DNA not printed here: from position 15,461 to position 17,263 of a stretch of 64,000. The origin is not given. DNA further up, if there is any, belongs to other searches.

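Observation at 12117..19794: Six-gene translationally coupled operon pairing a helicase with a pseudo-helicase, three wHTH proteins, an unknown and a phosphoesterase; matches no named system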

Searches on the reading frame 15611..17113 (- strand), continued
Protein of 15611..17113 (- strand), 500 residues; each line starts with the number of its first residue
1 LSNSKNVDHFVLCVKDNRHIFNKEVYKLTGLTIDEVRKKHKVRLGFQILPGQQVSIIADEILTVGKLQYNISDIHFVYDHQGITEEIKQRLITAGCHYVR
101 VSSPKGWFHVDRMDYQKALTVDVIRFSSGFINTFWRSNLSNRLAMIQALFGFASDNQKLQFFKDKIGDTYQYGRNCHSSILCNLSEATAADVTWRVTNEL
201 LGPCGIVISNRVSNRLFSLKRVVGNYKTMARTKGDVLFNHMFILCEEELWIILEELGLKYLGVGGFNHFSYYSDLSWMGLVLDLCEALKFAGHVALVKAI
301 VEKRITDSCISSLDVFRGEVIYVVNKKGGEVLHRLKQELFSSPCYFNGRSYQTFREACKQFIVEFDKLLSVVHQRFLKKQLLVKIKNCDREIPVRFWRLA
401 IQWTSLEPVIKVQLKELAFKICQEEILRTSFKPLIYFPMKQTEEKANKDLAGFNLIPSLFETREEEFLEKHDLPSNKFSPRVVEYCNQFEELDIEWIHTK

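Call 87: search_protein_families(library=pfam, proteins=[L004:2631-4763:+, L006:4132-6321:+, L004:4778-5215:+, L006:6352-7056:+, L020:530-2152:+, L018:5869-6441:+, L019:5204-7015:+], max_evalue=0.1)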
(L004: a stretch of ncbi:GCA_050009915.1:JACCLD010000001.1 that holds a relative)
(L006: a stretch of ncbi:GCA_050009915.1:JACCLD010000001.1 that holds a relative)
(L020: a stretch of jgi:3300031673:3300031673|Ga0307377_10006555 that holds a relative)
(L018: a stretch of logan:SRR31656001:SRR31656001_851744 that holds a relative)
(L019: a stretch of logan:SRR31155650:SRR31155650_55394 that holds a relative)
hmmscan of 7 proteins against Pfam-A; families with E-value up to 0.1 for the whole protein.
L004:2631-4763:+ (710 aa): 2 families
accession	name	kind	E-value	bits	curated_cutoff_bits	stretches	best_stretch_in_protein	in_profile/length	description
PF08378.17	NERD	-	4.8e-05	24.3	22.1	1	594-651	1-62/111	Nuclease-related domain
PF01870.24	Hjc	-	0.013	15.9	21.1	0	598-648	2-51/93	Archaeal holliday junction resolvase (hjc)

L006:4132-6321:+ (729 aa): 2 families
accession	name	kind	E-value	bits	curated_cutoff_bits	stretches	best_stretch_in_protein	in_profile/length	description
PF08378.17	NERD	-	0.00023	22.1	22.1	1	613-666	2-59/111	Nuclease-related domain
PF01870.24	Hjc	-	0.012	16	21.1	0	620-675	6-60/93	Archaeal holliday junction resolvase (hjc)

L004:4778-5215:+ (145 aa): 0 families

L006:6352-7056:+ (234 aa): 3 families
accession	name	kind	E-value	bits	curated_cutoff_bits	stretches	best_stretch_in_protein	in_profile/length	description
PF13646.12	HEAT_2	-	1.3e-06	29.1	27.7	1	72-142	5-73/88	HEAT repeats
PF02985.28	HEAT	-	0.003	18.1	23.5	0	106-126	8-28/31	HEAT repeat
PF19589.4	DUF6095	-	0.0048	17.5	23.8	1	197-221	48-72/73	Family of unknown function (DUF6095)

L020:530-2152:+ (540 aa): 3 families
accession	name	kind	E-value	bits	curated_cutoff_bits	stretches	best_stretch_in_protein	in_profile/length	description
PF07282.18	Cas12f1-like_TNB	-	5.4e-13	49.3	26.3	1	399-467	1-60/60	Cas12f1-like, TNB domain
PF01385.25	OrfB_IS605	-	0.013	16.1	30.5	1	247-355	3-102/120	Probable transposase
PF03127.19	GAT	-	0.016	15.8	31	1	114-148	33-69/77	GAT domain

L018:5869-6441:+ (190 aa): 9 families
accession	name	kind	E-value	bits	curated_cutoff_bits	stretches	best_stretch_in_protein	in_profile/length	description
PF24051.1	DUF7355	-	0.0014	19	27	1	115-161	4-49/93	Domain of unknown function (DUF7355)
PF12802.13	MarR_2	-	0.0028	18.2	27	1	20-55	21-56/61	MarR family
PF21715.3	CggR_N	-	0.011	15.9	30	1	23-54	21-52/71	CggR N-terminal DNA binding domain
PF02082.26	Rrf2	-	0.013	16.1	30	1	17-65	21-69/132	Iron-dependent Transcriptional regulator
PF13545.12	HTH_Crp_2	-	0.013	15.9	27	1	4-50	7-53/70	Crp-like helix-turn-helix domain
PF25212.1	HVO_A0114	-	0.013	15.7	27.6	1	21-54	38-71/84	HVO_A0114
PF13730.12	HTH_36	-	0.036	14.3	25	1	20-48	26-54/55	Helix-turn-helix domain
PF13463.12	HTH_27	-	0.039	14.7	22.2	0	18-55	17-54/68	Winged helix DNA-binding domain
PF13412.12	HTH_24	-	0.059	13.4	21.9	0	21-49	19-47/48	Winged helix-turn-helix DNA-binding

L019:5204-7015:+ (603 aa): 34 families (the best 25 are shown)
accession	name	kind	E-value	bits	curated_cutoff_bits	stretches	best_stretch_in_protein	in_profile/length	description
PF07719.23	TPR_2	-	4.6e-56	182.8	27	9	546-576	3-33/34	Tetratricopeptide repeat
PF00515.34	TPR_1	-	9.9e-56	183.9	27.8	9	247-279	2-34/34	Tetratricopeptide repeat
PF13181.12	TPR_8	-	7.1e-40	132.2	25.7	3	247-279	2-34/34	Tetratricopeptide repeat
PF13414.12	TPR_11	-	6.4e-32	109.4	26.8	5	15-55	1-41/42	TPR repeat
PF14559.12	TPR_19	-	1.3e-29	102.7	25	5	92-152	7-66/68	Tetratricopeptide repeat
PF13431.12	TPR_17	-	5.7e-29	98.4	24.4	2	134-165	3-34/34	Tetratricopeptide repeat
PF13424.12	TPR_12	-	2.3e-27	95.4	30.1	4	247-310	4-75/77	Tetratricopeptide repeat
PF13428.12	TPR_14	-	2.1e-26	90.1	23.5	1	247-286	2-41/44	Tetratricopeptide repeat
PF23914.1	TPR_CcmH_CycH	-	7.6e-23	81.5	42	1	140-232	46-141/158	Cytochrome c-type biogenesis protein H TPR domain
PF13432.12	TPR_16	-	1.2e-20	74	32.7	1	48-109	3-64/65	Tetratricopeptide repeat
PF13176.12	TPR_7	-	1.2e-17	62.8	27.9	0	248-278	1-31/36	Tetratricopeptide repeat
PF13371.12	TPR_9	-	1.9e-15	57.1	35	1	153-210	4-61/73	Tetratricopeptide repeat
PF12895.13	ANAPC3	-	3.1e-14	53.4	27.2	1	226-302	3-78/82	Anaphase-promoting complex, cyclosome, subunit 3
PF25063.1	ARM_TT21_C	-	2.6e-09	37.7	35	2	162-302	39-186/209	Tetratricopeptide repeat protein 21 C-terminal ARM domain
PF13374.12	TPR_10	-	1e-08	35.4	27.5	0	181-206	5-30/42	Tetratricopeptide repeat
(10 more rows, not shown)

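Call 102: fold_search(model_id=the predicted structure, library=viral)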
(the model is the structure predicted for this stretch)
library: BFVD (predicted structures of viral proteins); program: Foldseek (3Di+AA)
matches with E <= 10: 325; with E <= 0.001: 0
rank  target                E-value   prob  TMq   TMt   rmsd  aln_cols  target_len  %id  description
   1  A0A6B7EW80            2.0e-02  0.16  0.10  0.12  25.2       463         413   10  (no name in the UniProt tables at hand)
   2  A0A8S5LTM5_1          2.5e-02  0.21  0.12  0.07  23.5       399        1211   14  Tail tape measure [Siphoviridae sp. ctKm44]
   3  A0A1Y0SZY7            1.1e-01  0.15  0.11  0.16  20.7       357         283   10  Uncharacterized protein [Pseudomonas phage Noxifer]
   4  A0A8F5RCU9            1.4e-01  0.16  0.14  0.17  26.4       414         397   10  RNA-dependent RNA polymerase (Fragment) [Grapevine-associated RNA virus 8]
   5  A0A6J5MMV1            1.5e-01  0.07  0.11  0.08  34.8       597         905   10  Uncharacterized protein [uncultured Caudovirales phage]
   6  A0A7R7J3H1            1.6e-01  0.06  0.10  0.10  33.6       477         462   10  (no name in the UniProt tables at hand)
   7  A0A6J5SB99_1          2.7e-01  0.04  0.07  0.05  64.8       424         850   12  Intramolecular chaperone auto-processing domain containing protein [uncultured Caudovirales phage]
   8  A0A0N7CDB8            2.8e-01  0.08  0.12  0.12  32.0       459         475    7  Uncharacterized protein [Salmonella phage 38]
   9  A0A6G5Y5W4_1          2.8e-01  0.07  0.11  0.08  31.0       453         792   15  (no name in the UniProt tables at hand)
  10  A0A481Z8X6            3.3e-01  0.05  0.09  0.08  28.7       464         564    8  Ribonuclease III [Pithovirus LCPAC302]
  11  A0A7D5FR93            3.8e-01  0.10  0.14  0.15  30.1       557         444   10  Tape measure protein [Gordonia phage Magel]
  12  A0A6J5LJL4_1          4.1e-01  0.05  0.11  0.06  25.5       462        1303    9  LT_GEWL domain containing protein [uncultured Caudovirales phage]
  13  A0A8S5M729            4.8e-01  0.06  0.08  0.13  27.9       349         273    8  Uncharacterized protein [Siphoviridae sp. ctrgt10]
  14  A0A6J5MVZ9            4.8e-01  0.03  0.08  0.08  29.4       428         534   12  Uncharacterized protein [uncultured Caudovirales phage]
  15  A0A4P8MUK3            5.5e-01  0.05  0.10  0.12  24.2       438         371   10  (no name in the UniProt tables at hand)
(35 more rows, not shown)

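Call 103: find_related_loci(query=A2, collection=viral_contigs, flank=10000)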
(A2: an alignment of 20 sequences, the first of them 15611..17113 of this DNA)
Query A2 (500 aa) in viral_contigs; peptide patterns used: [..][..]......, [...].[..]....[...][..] (x = any residue, [..] = any of these).
50 stretches matched a pattern, but none encodes a relative of the query by tblastn (E <= 1e-3).

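Call 104: find_related_loci(query=A2, collection=metagenome_contigs, flank=10000)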
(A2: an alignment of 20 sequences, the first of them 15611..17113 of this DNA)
Query A2 (500 aa) in metagenome_contigs; peptide patterns used: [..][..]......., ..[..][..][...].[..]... (x = any residue, [..] = any of these).
275 stretches matched a pattern; 7 encode a relative of the query (tblastn E <= 1e-3); 7 distinct loci.
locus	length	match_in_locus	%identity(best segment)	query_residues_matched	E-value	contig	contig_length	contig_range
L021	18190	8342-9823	68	3-497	0e+0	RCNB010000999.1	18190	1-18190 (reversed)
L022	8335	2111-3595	69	3-498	0e+0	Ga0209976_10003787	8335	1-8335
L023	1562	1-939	94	188-500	0e+0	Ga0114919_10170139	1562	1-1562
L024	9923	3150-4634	42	1-497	5e-133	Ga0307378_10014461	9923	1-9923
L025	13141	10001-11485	42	1-497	5e-133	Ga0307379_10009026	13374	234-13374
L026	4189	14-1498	41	1-497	2e-134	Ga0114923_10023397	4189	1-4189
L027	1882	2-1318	45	60-498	1e-129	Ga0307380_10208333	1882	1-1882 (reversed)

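Call 112: search_protein_families(library=pfam, proteins=[L004:1194-2288:-, L006:15748-17031:+, L004:547-1014:-, L006:642-2045:-, L004:15158-16003:-], max_evalue=1)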
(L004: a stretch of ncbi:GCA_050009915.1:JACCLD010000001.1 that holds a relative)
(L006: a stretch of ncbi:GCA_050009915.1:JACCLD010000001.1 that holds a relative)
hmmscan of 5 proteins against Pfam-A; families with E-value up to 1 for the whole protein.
L004:1194-2288:- (364 aa): 2 families
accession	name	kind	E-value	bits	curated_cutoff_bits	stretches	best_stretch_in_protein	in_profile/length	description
PF09304.16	Cortex-I_coil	-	0.021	15.5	60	0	122-206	10-96/107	Cortexillin coiled-coil region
PF04791.21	LMBR1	-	0.12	11.7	31.9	1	13-134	213-331/510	LMBR1-like membrane protein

L006:15748-17031:+ (427 aa): 2 families
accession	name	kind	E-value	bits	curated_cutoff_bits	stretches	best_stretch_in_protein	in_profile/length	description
PF09826.15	Beta_propel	-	0.00066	19.1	22.4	1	54-274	20-217/495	Beta propeller domain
PF08309.17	LVIVD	-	0.054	13.3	20.2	1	120-136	24-40/42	LVIVD repeat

L004:547-1014:- (155 aa): 0 families

L006:642-2045:- (467 aa): 20 families
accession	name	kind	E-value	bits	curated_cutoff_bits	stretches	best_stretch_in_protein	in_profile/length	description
PF07719.23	TPR_2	-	1e-13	50.7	27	3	62-94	2-34/34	Tetratricopeptide repeat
PF13432.12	TPR_16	-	3.9e-12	46.8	32.7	2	36-93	6-63/65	Tetratricopeptide repeat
PF13431.12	TPR_17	-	4e-12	45.8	24.4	2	50-81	2-33/34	Tetratricopeptide repeat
PF13428.12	TPR_14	-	8.9e-12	44.9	23.5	1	30-66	4-40/44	Tetratricopeptide repeat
PF23914.1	TPR_CcmH_CycH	-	5.3e-11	43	42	2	22-124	45-150/158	Cytochrome c-type biogenesis protein H TPR domain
PF13181.12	TPR_8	-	4.4e-09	36.2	25.7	2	63-94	3-34/34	Tetratricopeptide repeat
PF00515.34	TPR_1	-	5.8e-09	35.8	27.8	2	63-94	3-34/34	Tetratricopeptide repeat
PF14559.12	TPR_19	-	6.9e-08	33.1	25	2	107-165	3-60/68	Tetratricopeptide repeat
PF13174.12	TPR_6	-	2e-05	25.3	26.3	1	105-126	10-31/33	Tetratricopeptide repeat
PF13424.12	TPR_12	-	9.4e-05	23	30.1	1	34-90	10-74/77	Tetratricopeptide repeat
PF01239.28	PPTA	-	0.0014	18.7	29.5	0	80-100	4-24/32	Protein prenyltransferase alpha subunit repeat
PF12895.13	ANAPC3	-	0.0019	18.9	27.2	1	134-186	28-79/82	Anaphase-promoting complex, cyclosome, subunit 3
PF13414.12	TPR_11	-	0.0041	17.2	26.8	2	52-73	19-40/42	TPR repeat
PF13371.12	TPR_9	-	0.0067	16.9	35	0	74-116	8-50/73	Tetratricopeptide repeat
PF25064.1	ARM_TT21_5th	-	0.017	15.9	27.8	0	108-163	14-69/117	TT21 fifth ARM repeats domain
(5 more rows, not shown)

L004:15158-16003:- (281 aa): 1 family
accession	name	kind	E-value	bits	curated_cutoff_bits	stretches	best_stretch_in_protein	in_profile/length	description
PF02517.21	Rce1-like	-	0.022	15.5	22.4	1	167-274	9-93/93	Type II CAAX prenyl endopeptidase Rce1-like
